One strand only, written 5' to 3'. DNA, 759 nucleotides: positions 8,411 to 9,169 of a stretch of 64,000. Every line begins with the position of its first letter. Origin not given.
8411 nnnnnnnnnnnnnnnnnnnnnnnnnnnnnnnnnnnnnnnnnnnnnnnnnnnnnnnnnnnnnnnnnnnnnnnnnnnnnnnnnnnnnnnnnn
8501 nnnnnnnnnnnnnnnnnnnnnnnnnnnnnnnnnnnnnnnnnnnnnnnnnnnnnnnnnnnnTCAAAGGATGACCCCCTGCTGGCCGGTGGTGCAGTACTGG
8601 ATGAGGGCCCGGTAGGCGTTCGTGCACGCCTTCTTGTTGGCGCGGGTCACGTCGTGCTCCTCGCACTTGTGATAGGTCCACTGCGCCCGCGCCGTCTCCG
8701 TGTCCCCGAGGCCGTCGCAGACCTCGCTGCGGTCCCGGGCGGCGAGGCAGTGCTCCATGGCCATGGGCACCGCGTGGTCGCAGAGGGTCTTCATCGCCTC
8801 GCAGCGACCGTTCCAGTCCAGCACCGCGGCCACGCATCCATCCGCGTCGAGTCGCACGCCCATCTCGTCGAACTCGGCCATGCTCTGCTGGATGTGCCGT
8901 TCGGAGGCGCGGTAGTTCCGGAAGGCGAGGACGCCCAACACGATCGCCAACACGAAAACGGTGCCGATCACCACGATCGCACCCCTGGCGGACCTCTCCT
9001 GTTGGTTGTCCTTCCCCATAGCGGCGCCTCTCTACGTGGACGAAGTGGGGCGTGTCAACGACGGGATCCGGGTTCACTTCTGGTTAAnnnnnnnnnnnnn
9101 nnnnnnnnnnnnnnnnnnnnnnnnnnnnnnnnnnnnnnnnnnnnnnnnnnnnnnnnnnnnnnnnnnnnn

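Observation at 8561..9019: Uncharacterised membrane-anchored Cys/His/Met-rich protein coupled to ctaB; candidate copper-handling factor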

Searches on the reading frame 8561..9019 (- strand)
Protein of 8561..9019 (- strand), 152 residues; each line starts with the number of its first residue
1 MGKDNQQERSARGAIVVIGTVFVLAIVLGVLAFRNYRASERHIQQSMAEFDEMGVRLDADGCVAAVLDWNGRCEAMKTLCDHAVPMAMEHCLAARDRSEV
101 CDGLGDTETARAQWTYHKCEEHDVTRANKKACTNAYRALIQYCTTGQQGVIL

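Call 5: search_protein_families(library=pfam, proteins=[window:8561-9019:-], max_evalue=0.01)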
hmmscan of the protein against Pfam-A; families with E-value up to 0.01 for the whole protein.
window:8561-9019:- (152 aa): 0 families

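Call 6: search_protein_families(library=ncbifam, proteins=[window:8561-9019:-], max_evalue=0.01)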
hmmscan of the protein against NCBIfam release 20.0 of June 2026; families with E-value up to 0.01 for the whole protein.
window:8561-9019:- (152 aa): 0 families

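Call 7: find_homologous_proteins(query=window:8561-9019:-, max_evalue=0.001)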
Query window:8561-9019:- (152 aa): 3 proteins with E <= 0.001 among 25 candidates.
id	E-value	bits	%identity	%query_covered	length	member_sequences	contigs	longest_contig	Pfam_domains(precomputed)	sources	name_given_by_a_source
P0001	6.3e-87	307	99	89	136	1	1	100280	-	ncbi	ncbi:MAG: hypothetical protein ACQEXJ_16380 [Myxococcota bacterium]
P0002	2.8e-54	201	60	100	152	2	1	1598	-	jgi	jgi:hypothetical protein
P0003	4.4e-46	175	54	100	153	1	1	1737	-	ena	-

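Call 8: search_solved_structures(query=window:8561-9019:-, max_evalue=10)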
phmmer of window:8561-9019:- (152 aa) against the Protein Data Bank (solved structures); distinct sequences matched with E-value up to 10: 4.
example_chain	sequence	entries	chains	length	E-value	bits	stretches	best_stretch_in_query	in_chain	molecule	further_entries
5mx4_A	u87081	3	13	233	0.29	14.5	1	36-102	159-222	Purine nucleoside phosphorylase DeoD-type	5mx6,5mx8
5lu0_A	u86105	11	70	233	0.41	14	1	36-102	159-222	Purine nucleoside phosphorylase DeoD-type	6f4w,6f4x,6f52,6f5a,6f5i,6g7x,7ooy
6ar7_A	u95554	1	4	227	0.62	13.5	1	83-115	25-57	Uncharacterized protein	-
9o5d_A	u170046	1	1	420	2.4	11.6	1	69-139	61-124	S-adenosylmethionine sensor upstream of mTORC1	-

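Call 11: find_encoding_contigs(protein=P0002, flank=10000)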
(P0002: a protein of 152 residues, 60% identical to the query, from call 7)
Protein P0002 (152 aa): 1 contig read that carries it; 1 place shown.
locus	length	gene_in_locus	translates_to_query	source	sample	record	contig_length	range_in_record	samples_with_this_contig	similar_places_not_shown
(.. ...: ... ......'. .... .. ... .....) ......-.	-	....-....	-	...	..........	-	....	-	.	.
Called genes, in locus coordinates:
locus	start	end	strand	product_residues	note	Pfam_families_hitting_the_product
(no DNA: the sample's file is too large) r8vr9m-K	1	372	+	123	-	PF01040:UbiA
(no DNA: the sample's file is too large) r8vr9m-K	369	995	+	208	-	PF02630:SCO1-SenC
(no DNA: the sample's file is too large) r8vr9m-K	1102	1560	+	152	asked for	-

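Call 12: find_encoding_contigs(protein=P0003, flank=10000)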
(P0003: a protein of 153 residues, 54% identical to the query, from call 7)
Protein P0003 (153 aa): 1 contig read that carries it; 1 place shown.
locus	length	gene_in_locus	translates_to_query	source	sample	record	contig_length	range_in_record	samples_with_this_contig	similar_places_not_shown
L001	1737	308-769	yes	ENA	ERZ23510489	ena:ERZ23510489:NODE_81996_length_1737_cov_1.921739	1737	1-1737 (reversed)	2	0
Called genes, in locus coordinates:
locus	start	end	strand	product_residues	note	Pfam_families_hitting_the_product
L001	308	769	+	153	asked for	-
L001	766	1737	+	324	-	?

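Call 13: search_protein_families(library=pfam, proteins=[L001:766-1737:+], max_evalue=0.001)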
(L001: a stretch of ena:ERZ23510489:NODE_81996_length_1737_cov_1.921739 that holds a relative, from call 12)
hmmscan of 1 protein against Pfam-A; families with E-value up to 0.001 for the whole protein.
L001:766-1737:+ (324 aa): 1 family
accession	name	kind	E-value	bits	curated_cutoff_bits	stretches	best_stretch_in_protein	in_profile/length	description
PF02628.20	COX15-CtaA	-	3.8e-41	141.6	29.9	1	56-296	76-322/322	Cytochrome oxidase assembly protein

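Call 15: find_encoding_contigs(protein=P0001, flank=10000)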
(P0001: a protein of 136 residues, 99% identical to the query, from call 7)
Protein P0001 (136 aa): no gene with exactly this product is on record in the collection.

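Call 16: search_protein_representatives(alignment_id=A1)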
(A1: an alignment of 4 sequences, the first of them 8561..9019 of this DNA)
Query: 4 sequences, 152 profile positions. Proteins with E-value up to 0.001 (for the whole library): 204; up to 1e-10: 149; up to 1e-30: 15. The best 150 are listed.
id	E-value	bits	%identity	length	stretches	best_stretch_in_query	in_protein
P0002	6.6e-82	289.3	-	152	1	1-152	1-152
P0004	1.4e-46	174.6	-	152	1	11-152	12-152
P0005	1.5e-43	164.8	-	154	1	12-152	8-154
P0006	6.2e-40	153.1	-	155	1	15-151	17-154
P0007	2.5e-38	147.9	-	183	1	4-151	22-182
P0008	1.6e-35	138.8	-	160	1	5-151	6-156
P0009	2.3e-33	131.7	-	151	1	8-150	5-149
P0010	2.6e-33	131.5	-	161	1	3-148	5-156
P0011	2.7e-32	128.3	-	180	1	7-152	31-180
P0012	3.3e-32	128.0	-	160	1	4-151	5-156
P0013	4.3e-32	127.6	-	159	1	12-144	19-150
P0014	3.3e-31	124.7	-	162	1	3-134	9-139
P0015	5.2e-31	124.1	-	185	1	8-152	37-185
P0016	5.4e-31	124.0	-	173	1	7-145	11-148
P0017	7.1e-31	123.6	-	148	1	10-145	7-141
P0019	3.4e-30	121.4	-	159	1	8-145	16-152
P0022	6.9e-29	117.2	-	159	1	5-148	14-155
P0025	1.6e-28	116.0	-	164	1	14-145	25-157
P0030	1.1e-27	113.2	-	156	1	14-152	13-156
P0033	3.6e-27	111.6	-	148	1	4-144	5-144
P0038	3.3e-26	108.5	-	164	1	12-145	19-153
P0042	2.0e-25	106.0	-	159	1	9-145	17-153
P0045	3.8e-25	105.0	-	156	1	3-152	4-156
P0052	2.5e-24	102.4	-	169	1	5-145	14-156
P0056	5.1e-24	101.4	-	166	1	4-150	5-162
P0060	1.6e-23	99.7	-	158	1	8-146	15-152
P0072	3.7e-22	95.3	-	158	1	1-150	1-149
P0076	9.0e-22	94.1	-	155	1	4-145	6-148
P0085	3.1e-21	92.4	-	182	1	12-145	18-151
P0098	5.2e-20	88.4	-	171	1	10-145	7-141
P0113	1.6e-17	80.3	-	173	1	6-144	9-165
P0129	1.4e-14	70.8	-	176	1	7-144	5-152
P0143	3.1e-12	63.1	-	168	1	4-145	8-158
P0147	7.1e-12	62.0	-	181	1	11-144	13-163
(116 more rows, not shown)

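Call 21: search_protein_families(library=pfam, alignment_id=A2, max_evalue=1)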
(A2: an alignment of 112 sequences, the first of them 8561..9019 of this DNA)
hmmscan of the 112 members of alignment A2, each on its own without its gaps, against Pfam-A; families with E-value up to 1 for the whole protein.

A. member 1, window:8561-9019:- (152 aa): 0 families

B. families by the number of members that match (of 112 scanned): 59 families (the first 25 are shown)
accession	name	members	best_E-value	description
PF14316.11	DUF4381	5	0.079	Domain of unknown function (DUF4381)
PF09813.14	Coa3_cc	2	0.0072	Cytochrome c oxidase assembly factor 3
PF02203.21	TarH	2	0.098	Tar ligand binding domain homologue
PF09443.16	CFC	2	0.2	Cripto_Frl-1_Cryptic (CFC)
PF01006.25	HCV_NS4a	2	0.38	Hepatitis C virus non-structural protein NS4a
PF05051.18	COX17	1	0.0027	Cytochrome C oxidase copper chaperone (COX17)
PF04335.19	VirB8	1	0.0031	VirB8 protein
PF08285.16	DPM3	1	0.0086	Dolichol-phosphate mannosyltransferase subunit 3 (DPM3)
PF13179.11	DUF4006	1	0.029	Family of unknown function (DUF4006)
PF21691.2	LDL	1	0.03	Alpha-galactosyl binding lectin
PF20447.3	DUF6704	1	0.03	Family of unknown function (DUF6704)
PF24004.1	Microp_archaea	1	0.036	Archaeal microprotein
PF03866.18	HAP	1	0.041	Hydrophobic abundant protein (HAP)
PF13828.11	DUF4190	1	0.043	Domain of unknown function (DUF4190)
PF23106.1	EGF_Teneurin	1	0.048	Teneurin-like EGF domain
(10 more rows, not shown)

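Call 25: predict_structure(alignment_id=A2)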
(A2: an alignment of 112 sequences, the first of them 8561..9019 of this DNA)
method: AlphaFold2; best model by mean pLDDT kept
length: 152 residues; sequences in the alignment: 112
mean_pLDDT: 94.1   pTM: 0.83
mean pLDDT of the five models: 94.1, 93.2, 93.1, 93.1, 92.3
residues with pLDDT >= 90: 132; 70-90: 18; 50-70: 2; < 50: 0
segments of 3 or more residues with pLDDT < 50: none
pLDDT, mean of each block of 10 residues (from residue 1): 74 95 98 95 97 98 98 96 98 98 86 92 95 97 95 85
secondary structure, 60 per line:
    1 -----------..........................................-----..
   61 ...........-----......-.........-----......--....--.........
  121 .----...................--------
elements in order: H12-53 H59-71 H77-82 H84-92 H98-103 H106-109 H112-121 H126-144

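Call 27: find_homologous_proteins(query=A2, max_evalue=0.00001)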
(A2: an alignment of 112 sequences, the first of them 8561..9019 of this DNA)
Query A2 (112 sequences) (152 aa, profile of the alignment): 6 proteins with E <= 0.00001 among 1729 candidates.
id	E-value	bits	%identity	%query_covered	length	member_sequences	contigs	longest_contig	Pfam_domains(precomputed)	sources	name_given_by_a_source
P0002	3.7e-45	171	60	100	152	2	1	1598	-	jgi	jgi:hypothetical protein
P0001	1.4e-43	166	99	89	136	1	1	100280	-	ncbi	ncbi:MAG: hypothetical protein ACQEXJ_16380 [Myxococcota bacterium]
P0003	7.1e-43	164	54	100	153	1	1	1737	-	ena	-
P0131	3.0e-36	142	26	92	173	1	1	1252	-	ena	-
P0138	4.6e-34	135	23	93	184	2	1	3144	-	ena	-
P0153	1.9e-27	114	32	50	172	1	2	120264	-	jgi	jgi:hypothetical protein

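Call 28: find_encoding_contigs(protein=P0153, flank=10000)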
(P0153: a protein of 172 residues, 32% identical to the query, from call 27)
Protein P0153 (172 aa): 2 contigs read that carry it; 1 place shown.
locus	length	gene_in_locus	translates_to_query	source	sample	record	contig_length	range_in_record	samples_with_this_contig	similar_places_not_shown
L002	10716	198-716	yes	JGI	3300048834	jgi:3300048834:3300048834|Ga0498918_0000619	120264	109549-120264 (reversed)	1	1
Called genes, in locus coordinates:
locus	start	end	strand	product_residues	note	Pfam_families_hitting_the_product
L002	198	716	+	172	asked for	-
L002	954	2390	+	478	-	PF00072:Response_reg, PF00158:Sigma54_activat, PF01078:Mg_chelatase (faint), PF14532:Sigma54_activ_2, PF07724:AAA_2 (weak), PF07728:AAA_5, PF25601:AAA_lid_14, PF02954:HTH_8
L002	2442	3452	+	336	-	PF11356:T2SSC (weak)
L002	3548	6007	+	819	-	PF21305:type_II_gspD_N0 (weak), PF03958:Secretin_N, PF00263:Secretin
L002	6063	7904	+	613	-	PF05157:MshEN, PF00437:T2SSE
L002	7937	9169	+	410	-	PF28597:T2SSF_N, PF00482:T2SSF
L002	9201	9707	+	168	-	PF07963:N_methyl (weak), PF08334:T2SSG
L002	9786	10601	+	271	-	-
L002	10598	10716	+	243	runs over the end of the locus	-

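Call 29: find_encoding_contigs(protein=P0004, flank=10000)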
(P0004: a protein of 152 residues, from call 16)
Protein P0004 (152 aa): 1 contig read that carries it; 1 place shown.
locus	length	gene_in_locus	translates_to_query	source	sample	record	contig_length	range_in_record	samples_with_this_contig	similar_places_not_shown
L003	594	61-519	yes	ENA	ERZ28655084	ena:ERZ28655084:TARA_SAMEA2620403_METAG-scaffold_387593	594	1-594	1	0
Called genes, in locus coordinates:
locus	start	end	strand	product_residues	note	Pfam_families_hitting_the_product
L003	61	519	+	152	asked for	-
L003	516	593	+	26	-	?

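Call 35: list_cluster_members(proteins=[P0005, P0006, P0007, P0008, P0009, P0010, P0011, P0012, P0013, P0014])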
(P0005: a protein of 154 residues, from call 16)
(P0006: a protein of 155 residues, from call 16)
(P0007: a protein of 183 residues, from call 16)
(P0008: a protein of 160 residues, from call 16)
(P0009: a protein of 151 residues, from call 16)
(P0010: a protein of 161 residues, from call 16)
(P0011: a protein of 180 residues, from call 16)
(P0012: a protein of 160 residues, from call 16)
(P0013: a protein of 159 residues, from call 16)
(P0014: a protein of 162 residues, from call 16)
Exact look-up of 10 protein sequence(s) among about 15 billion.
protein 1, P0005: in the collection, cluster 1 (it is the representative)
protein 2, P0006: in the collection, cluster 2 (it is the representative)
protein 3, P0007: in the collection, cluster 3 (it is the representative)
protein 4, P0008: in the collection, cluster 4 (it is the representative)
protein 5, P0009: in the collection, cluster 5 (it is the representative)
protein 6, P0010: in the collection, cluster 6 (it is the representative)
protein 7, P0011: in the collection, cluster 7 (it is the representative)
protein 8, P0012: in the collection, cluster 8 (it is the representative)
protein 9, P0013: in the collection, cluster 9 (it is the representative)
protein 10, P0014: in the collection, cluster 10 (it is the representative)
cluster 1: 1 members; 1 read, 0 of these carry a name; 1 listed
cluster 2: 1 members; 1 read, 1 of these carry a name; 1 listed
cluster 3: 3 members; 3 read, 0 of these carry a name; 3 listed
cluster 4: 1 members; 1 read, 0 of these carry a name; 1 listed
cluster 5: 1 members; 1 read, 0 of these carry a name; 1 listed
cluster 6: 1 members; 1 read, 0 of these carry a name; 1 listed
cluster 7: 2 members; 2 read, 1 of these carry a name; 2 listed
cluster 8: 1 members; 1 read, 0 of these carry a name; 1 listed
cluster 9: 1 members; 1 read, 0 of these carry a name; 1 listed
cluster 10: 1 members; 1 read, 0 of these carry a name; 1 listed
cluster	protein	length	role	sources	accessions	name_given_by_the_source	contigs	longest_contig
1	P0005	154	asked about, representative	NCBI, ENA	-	-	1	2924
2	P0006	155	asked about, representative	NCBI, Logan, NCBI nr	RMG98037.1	MAG: hypothetical protein D6705_07155 [Deltaproteobacteria bacterium]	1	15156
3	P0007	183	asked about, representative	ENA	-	-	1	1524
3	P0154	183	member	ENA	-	-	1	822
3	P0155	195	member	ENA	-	-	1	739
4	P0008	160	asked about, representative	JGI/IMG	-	-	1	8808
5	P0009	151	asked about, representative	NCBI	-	-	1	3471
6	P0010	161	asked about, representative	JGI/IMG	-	-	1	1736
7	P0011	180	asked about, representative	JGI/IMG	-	-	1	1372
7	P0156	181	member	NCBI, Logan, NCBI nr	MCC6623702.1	MAG: hypothetical protein IT385_20760 [Deltaproteobacteria bacterium] | hypothetical protein [Deltaproteobacteria bacterium]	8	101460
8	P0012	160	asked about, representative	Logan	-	-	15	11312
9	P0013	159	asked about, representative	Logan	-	-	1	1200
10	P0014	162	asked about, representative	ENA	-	-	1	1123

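Call 36: fold_search(model_id=the predicted structure, library=pdb)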
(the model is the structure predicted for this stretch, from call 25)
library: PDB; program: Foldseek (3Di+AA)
matches with E <= 10: 65; with E <= 0.001: 0
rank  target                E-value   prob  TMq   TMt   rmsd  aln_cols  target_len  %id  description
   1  9rgx_A                2.4e+00  0.05  0.15  0.21  13.0       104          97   10  X-ray crystal structure of a de novo designed single-chain antiparallel 3-helix coiled-coil bundle, sc-apCC3-ACW (released 2025-09-03)
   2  1hx1_B                2.9e+00  0.05  0.16  0.22  16.9       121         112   13  CRYSTAL STRUCTURE OF A BAG DOMAIN IN COMPLEX WITH THE HSC70 ATPASE DOMAIN (released 2001-03-07)
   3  6sny_A                3.1e+00  0.04  0.15  0.21  17.5       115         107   11  Synthetic mimic of an EPCR-binding PfEMP1 bound to EPCR (released 2019-09-04)
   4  5aqi_B                3.2e+00  0.04  0.15  0.19  15.5       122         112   14  Fragment-based screening of HSP70 sheds light on the functional role of ATP-binding site residues (released 2016-10-05)
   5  6ivw_E                3.4e+00  0.04  0.17  0.12  12.5       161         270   14  Crystal structure of a bacterial Bestrophin homolog from Klebsiella pneumoniae with a mutation D269A (released 2019-11-13)
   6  4wd7_A                4.0e+00  0.06  0.21  0.12  16.1       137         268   14  Crystal structure of a bacterial Bestrophin homolog from Klebsiella pneumoniae by Zn-SAD phasing (released 2014-10-01)
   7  1hy5_B                4.0e+00  0.04  0.17  0.20  11.5       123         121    9  CRYSTAL STRUCTURE OF THE CATALYTIC DOMAIN OF YOPE-YERSINIA PESTIS GAP EFFECTOR PROTEIN. (released 2002-02-06)
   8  5aqi_D                4.0e+00  0.03  0.14  0.19  16.7       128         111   15  Fragment-based screening of HSP70 sheds light on the functional role of ATP-binding site residues (released 2016-10-05)
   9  2etd                  4.0e+00  0.02  0.14  0.15  17.8       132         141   14  Crystal structure of a lema protein (tm0961) from thermotoga maritima msb8 at 2.28 A resolution (released 2005-11-15)
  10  8apn_Ub               4.2e+00  0.09  0.28  0.30   8.9       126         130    7  Structure of the mitochondrial ribosome from Polytomella magna with tRNA bound to the P site (released 2022-11-16)
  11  8a22_Ub               4.2e+00  0.09  0.28  0.30   8.9       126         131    7  Structure of the mitochondrial ribosome from Polytomella magna (released 2022-11-16)
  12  6iv3_A                4.2e+00  0.05  0.21  0.13  14.2       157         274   14  Crystal structure of a bacterial Bestrophin homolog from Klebsiella pneumoniae with a mutation W252A (released 2019-11-13)
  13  7nkd_d                4.2e+00  0.04  0.19  0.09  13.9       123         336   15  Mycobacterium smegmatis ATP synthase b-delta state 1 (released 2021-11-03)
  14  8fih_B                4.4e+00  0.06  0.19  0.25  16.5       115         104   12  Multi-state design of two-state switchable hinge proteins (released 2023-08-16)
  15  9dbu                  4.7e+00  0.07  0.24  0.29   8.3       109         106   15  Apo Structure of Computationally Designed Homotetramer PW1 (released 2025-08-27)
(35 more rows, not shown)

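Call 37: find_encoding_contigs(protein=P0006, flank=10000, max_places=3)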
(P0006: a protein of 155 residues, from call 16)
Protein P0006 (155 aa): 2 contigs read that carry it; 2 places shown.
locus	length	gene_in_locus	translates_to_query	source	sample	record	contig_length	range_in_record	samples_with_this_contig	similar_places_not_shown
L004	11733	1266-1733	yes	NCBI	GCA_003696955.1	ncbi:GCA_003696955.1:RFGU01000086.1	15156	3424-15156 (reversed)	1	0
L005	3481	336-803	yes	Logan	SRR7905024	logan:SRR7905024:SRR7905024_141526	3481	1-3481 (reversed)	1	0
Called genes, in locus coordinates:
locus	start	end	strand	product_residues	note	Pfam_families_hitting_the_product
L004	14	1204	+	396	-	PF05834:Lycopene_cycl (weak), PF07992:Pyr_redox_2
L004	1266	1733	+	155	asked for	-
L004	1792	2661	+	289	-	PF01040:UbiA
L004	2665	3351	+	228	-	PF00578:AhpC-TSA, PF02630:SCO1-SenC, PF08534:Redoxin (weak)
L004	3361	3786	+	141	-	PF00034:Cytochrom_C, PF13442:Cytochrome_CBB3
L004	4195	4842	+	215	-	PF02085:Cytochrom_CIII (faint), PF14522:Cytochrome_C7 (weak), PF14537:Cytochrom_c3_2 (faint), PF22113:Mtrc-MtrF_II-IV_dom (faint), PF14522:Cytochrome_C7 (weak)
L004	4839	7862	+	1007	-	PF01568:Molydop_binding (weak), PF12838:Fer4_7 (weak), PF13183:Fer4_8 (faint), PF13187:Fer4_9 (faint), PF13247:Fer4_11 (weak), PF12838:Fer4_7 (weak)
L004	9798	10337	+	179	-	PF11821:ActD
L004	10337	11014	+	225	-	PF13442:Cytochrome_CBB3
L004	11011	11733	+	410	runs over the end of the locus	-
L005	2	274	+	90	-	?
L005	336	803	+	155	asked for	-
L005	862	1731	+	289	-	PF01040:UbiA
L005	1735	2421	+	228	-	PF00578:AhpC-TSA, PF02630:SCO1-SenC, PF08534:Redoxin (weak)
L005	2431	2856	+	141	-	PF00034:Cytochrom_C, PF13442:Cytochrome_CBB3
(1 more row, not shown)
